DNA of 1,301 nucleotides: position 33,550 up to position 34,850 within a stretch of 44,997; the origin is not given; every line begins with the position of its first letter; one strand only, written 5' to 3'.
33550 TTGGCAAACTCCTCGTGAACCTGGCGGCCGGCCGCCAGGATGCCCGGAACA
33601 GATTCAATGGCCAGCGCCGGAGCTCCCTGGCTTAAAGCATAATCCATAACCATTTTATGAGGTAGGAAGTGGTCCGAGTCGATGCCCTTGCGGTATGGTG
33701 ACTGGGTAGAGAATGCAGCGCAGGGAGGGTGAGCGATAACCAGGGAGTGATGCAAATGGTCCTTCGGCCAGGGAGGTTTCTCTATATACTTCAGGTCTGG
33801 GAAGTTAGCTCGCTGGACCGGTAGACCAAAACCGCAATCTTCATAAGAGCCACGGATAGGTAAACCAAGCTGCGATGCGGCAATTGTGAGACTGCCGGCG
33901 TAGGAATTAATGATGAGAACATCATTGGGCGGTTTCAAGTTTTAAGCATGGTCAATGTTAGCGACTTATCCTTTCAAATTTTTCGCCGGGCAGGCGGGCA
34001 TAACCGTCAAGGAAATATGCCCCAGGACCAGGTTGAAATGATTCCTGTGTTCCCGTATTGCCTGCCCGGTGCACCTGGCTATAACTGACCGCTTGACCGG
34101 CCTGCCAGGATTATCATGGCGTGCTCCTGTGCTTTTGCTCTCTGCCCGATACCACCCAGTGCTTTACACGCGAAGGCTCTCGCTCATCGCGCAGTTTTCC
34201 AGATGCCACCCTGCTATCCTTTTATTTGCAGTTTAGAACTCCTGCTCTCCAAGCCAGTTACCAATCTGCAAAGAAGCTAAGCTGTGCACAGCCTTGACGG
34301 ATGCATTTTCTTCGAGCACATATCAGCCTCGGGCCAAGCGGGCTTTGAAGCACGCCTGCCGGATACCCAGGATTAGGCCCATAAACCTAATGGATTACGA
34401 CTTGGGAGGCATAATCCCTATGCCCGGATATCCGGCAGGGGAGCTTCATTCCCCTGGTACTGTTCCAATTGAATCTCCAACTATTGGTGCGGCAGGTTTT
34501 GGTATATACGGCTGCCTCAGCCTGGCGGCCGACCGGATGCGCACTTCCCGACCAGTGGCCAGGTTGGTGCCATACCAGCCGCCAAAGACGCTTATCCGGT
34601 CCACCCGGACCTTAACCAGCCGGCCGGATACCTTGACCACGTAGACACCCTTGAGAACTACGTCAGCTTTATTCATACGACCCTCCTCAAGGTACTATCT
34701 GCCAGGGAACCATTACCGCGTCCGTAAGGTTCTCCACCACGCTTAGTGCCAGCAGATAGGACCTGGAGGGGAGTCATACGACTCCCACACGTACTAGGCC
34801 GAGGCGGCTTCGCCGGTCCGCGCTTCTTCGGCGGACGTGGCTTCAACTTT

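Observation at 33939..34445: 507-nt ORF-free, GC-normal region with many nested long-range helices: candidate large structured RNA or leader upstream of the C5-MTase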

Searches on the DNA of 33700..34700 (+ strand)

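Call 6: search_rna_families(source=window, start=33700, end=34700, threshold=evalue, max_evalue=10, show_alignments=3)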
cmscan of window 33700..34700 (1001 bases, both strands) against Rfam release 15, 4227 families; matches with E-value up to 10: 2.
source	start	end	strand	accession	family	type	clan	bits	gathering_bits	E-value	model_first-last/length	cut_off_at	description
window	33985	34078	+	RF02221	sRNA-Xcc1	Gene; sRNA;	-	17.8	53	4.5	1-87/87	no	sRNA-Xcc1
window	34523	34626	-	RF02874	AS-traG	Gene; antisense;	-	16.2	58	8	1-86/86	no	Antisense to traG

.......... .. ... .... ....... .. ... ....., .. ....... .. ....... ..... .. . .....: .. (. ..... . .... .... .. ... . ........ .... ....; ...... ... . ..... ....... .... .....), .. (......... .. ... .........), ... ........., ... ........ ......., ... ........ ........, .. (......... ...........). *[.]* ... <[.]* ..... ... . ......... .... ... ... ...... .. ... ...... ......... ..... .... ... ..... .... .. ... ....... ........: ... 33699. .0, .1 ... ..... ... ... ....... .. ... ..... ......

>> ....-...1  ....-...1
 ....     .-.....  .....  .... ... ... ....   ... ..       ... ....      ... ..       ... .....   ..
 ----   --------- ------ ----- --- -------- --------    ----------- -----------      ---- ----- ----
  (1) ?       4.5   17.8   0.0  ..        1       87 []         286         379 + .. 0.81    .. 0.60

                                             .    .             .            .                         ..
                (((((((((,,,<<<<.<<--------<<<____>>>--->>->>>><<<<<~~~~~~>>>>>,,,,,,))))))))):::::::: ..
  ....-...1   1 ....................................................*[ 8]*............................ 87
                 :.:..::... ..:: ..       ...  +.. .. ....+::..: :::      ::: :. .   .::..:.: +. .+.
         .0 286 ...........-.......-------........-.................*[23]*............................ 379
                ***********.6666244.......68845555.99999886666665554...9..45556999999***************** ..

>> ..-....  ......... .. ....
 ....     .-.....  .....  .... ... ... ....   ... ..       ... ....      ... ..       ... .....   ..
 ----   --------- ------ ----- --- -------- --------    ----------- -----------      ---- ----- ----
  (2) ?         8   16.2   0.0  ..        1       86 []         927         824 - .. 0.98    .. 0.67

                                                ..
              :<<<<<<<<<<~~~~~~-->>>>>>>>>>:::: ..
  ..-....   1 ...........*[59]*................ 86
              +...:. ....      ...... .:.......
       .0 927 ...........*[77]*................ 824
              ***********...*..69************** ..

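Call 9: search_dna_similar(query=window:33700-34700:+, collection=phages, mode=distant, max_rows=30)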
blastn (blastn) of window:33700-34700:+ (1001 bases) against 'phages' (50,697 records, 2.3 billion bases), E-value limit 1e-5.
No match.

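Call 42: search_rna_families(sources=[L072, L003], threshold=evalue, max_evalue=10, show_alignments=2)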
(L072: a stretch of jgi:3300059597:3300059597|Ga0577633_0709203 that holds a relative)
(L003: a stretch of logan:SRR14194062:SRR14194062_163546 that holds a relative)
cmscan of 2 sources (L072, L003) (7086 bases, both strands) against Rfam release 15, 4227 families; matches with E-value up to 10: 1.
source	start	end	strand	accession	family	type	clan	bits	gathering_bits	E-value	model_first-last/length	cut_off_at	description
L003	262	301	-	RF01338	CRISPR-DR25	Gene; CRISPR;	CL00014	20.1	36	3.4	1-25/25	no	CRISPR RNA direct repeat element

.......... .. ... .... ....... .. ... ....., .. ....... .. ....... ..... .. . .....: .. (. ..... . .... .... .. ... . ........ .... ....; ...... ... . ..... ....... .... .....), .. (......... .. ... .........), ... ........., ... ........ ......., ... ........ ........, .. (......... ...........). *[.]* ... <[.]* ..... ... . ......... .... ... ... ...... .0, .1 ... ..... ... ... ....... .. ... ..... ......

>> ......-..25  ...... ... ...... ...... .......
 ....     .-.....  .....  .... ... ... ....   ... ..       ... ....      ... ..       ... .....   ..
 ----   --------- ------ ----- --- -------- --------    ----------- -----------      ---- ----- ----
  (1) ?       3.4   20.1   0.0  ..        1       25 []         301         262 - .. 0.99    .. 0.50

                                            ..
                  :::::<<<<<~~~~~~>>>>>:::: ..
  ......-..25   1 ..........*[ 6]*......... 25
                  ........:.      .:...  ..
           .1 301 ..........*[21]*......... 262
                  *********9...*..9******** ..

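Call 50: search_dna_similar(query=window:34110-34360:-, collection=phages, mode=distant, max_evalue=10, max_rows=30)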
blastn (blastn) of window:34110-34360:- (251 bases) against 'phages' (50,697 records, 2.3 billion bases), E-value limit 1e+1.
Records with a match: 5; places in all: 5; records where one place covers at least 80% of the query: 0.
Best place of each record, by identity: >=99% 1; 80-90% 3; 60-80% 1.
By first word of the organism name: Mycobacterium 3; Salmonella 1; Pelagibacter 1.
By host as written in the record: Mycobacterium smegmatis mc2 155 2; Salmonella enterica subsp. enterica serovar Paratyphi A 1; Mycobacterium smegmatis mc#155 1; Candidatus Pelagibacter ubique HTCC1063 1.
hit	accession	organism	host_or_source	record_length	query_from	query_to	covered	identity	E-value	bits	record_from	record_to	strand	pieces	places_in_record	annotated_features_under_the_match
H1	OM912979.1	Salmonella phage CF-SP1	Salmonella enterica subsp. enterica ...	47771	114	154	16%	79.1%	1e+1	36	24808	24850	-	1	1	hypothetical protein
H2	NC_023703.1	Mycobacterium phage Dori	Mycobacterium smegmatis mc2 155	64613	155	181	11%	88.9%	1e+1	37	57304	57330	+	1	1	78: hypothetical protein | 79: hypothetical protein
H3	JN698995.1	Mycobacterium phage Dori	Mycobacterium smegmatis mc2 155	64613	155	181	11%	88.9%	1e+1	37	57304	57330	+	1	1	78: hypothetical protein | 79: hypothetical protein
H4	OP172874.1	Mycobacterium phage Mask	Mycobacterium smegmatis mc#155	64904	155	181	11%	88.9%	1e+1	37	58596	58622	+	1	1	81: hypothetical protein | 82: hypothetical protein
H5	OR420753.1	Pelagibacter phage HTVC041P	Candidatus Pelagibacter ubique HTCC1063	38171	122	141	8%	100.0%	3e+0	37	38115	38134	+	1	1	none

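Call 76: search_dna_similar(query=window:34110-34360:-, collection=plasmids, mode=distant, max_evalue=1, max_rows=10)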
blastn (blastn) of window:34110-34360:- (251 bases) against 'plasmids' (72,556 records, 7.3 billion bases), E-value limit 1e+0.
No match.

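Call 92: build_rna_model(alignment_id=A6, structure=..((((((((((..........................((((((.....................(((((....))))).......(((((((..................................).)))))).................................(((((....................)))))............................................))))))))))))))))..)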
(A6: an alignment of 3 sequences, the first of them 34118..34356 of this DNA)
Model R1 built from alignment A6 (3 sequences, 260 columns); structure: as given.
model positions 239; base pairs 33; branch points 2; effective number of sequences 1.3; information 0.591 bits per position. Calibrated on 0.2 Mb of random sequence (short: E-values are rough).
structure used (alignment columns):
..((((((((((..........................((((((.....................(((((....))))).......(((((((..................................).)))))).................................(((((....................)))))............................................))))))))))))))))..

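Call 93: search_with_rna_model(model_id=R1, sources=[window, L003, L004, L006, L008, L010, L072, L073, L074, L082, L083, L164, L084, L085, L087, L089, L090, L091, L096, L099, L100, L102, L103, L105, L109, L112, L114, L117, L119, L121, L122, L125, L126, L127, L128, L131, L133, L134, L137, L138, L139, L142, L143, L145, L146, L147, L149, L150, L151, L152, L154, L155, L156, L158, L160, L162], max_evalue=1, show_alignments=4)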
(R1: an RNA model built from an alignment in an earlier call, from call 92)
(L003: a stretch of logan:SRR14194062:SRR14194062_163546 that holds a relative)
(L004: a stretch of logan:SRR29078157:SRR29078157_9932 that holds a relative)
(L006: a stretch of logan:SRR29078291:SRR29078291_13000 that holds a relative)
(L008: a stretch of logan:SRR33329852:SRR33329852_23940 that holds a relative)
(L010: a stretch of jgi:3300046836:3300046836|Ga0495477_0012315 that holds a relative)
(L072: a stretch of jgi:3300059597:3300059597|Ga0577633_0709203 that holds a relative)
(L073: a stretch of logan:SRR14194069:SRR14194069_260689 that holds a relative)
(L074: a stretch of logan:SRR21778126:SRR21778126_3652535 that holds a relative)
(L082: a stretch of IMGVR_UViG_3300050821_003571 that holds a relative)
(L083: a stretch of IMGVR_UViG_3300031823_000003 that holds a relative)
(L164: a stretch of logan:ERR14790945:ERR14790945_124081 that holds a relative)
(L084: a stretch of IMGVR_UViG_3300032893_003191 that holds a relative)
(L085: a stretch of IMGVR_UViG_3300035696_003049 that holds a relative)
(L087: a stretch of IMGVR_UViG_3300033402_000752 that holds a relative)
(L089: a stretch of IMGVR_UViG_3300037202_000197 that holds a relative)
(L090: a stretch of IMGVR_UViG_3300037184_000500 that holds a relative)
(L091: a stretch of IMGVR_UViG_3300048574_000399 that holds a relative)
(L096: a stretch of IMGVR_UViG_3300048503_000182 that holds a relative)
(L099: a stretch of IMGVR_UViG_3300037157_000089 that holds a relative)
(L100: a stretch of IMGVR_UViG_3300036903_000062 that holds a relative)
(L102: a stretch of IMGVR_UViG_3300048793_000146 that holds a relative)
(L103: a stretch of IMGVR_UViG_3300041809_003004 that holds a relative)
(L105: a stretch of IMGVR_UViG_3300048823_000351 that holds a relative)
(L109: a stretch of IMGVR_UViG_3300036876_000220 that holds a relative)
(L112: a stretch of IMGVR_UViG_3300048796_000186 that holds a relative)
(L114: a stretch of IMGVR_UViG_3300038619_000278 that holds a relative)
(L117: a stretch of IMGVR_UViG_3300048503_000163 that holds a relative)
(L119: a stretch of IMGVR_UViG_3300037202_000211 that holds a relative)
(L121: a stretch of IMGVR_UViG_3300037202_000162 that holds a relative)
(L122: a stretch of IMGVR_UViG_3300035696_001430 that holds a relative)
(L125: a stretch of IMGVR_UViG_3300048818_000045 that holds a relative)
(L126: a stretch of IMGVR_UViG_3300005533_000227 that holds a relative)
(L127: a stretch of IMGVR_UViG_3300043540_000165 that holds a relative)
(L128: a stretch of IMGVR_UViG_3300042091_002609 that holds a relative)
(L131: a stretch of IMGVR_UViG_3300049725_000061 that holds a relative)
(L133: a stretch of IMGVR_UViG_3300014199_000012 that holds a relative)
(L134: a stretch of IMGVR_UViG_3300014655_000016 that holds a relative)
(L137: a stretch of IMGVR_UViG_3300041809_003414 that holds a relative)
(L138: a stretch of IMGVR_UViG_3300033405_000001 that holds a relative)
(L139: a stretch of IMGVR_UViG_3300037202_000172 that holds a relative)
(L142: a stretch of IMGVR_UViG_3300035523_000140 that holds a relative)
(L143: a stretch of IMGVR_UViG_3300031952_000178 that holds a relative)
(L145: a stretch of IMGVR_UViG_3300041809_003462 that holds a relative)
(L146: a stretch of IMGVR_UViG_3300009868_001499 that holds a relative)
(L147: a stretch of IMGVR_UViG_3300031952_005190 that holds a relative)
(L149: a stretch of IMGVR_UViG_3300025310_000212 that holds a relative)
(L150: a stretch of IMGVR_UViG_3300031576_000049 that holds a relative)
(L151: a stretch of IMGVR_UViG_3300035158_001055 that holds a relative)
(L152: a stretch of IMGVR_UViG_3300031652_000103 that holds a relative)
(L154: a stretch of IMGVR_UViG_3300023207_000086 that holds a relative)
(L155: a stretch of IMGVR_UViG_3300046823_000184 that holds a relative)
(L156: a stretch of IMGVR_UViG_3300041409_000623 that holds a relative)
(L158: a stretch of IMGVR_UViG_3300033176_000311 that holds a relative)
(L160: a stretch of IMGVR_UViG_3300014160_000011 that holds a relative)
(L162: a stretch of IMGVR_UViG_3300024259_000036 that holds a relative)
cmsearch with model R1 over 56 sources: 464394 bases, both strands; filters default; matches with E-value up to 1: 5.
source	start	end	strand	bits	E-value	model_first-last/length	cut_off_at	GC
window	34118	34356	-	288.7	4.5e-105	1-239/239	no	0.54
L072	478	723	+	280.7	3.9e-102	1-239/239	no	0.51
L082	10230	10477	-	251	4.1e-91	1-239/239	no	0.54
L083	1288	1486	+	49.5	2.2e-16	1-239/239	no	0.56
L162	3594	3684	+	11.9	0.018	1-239/239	no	0.33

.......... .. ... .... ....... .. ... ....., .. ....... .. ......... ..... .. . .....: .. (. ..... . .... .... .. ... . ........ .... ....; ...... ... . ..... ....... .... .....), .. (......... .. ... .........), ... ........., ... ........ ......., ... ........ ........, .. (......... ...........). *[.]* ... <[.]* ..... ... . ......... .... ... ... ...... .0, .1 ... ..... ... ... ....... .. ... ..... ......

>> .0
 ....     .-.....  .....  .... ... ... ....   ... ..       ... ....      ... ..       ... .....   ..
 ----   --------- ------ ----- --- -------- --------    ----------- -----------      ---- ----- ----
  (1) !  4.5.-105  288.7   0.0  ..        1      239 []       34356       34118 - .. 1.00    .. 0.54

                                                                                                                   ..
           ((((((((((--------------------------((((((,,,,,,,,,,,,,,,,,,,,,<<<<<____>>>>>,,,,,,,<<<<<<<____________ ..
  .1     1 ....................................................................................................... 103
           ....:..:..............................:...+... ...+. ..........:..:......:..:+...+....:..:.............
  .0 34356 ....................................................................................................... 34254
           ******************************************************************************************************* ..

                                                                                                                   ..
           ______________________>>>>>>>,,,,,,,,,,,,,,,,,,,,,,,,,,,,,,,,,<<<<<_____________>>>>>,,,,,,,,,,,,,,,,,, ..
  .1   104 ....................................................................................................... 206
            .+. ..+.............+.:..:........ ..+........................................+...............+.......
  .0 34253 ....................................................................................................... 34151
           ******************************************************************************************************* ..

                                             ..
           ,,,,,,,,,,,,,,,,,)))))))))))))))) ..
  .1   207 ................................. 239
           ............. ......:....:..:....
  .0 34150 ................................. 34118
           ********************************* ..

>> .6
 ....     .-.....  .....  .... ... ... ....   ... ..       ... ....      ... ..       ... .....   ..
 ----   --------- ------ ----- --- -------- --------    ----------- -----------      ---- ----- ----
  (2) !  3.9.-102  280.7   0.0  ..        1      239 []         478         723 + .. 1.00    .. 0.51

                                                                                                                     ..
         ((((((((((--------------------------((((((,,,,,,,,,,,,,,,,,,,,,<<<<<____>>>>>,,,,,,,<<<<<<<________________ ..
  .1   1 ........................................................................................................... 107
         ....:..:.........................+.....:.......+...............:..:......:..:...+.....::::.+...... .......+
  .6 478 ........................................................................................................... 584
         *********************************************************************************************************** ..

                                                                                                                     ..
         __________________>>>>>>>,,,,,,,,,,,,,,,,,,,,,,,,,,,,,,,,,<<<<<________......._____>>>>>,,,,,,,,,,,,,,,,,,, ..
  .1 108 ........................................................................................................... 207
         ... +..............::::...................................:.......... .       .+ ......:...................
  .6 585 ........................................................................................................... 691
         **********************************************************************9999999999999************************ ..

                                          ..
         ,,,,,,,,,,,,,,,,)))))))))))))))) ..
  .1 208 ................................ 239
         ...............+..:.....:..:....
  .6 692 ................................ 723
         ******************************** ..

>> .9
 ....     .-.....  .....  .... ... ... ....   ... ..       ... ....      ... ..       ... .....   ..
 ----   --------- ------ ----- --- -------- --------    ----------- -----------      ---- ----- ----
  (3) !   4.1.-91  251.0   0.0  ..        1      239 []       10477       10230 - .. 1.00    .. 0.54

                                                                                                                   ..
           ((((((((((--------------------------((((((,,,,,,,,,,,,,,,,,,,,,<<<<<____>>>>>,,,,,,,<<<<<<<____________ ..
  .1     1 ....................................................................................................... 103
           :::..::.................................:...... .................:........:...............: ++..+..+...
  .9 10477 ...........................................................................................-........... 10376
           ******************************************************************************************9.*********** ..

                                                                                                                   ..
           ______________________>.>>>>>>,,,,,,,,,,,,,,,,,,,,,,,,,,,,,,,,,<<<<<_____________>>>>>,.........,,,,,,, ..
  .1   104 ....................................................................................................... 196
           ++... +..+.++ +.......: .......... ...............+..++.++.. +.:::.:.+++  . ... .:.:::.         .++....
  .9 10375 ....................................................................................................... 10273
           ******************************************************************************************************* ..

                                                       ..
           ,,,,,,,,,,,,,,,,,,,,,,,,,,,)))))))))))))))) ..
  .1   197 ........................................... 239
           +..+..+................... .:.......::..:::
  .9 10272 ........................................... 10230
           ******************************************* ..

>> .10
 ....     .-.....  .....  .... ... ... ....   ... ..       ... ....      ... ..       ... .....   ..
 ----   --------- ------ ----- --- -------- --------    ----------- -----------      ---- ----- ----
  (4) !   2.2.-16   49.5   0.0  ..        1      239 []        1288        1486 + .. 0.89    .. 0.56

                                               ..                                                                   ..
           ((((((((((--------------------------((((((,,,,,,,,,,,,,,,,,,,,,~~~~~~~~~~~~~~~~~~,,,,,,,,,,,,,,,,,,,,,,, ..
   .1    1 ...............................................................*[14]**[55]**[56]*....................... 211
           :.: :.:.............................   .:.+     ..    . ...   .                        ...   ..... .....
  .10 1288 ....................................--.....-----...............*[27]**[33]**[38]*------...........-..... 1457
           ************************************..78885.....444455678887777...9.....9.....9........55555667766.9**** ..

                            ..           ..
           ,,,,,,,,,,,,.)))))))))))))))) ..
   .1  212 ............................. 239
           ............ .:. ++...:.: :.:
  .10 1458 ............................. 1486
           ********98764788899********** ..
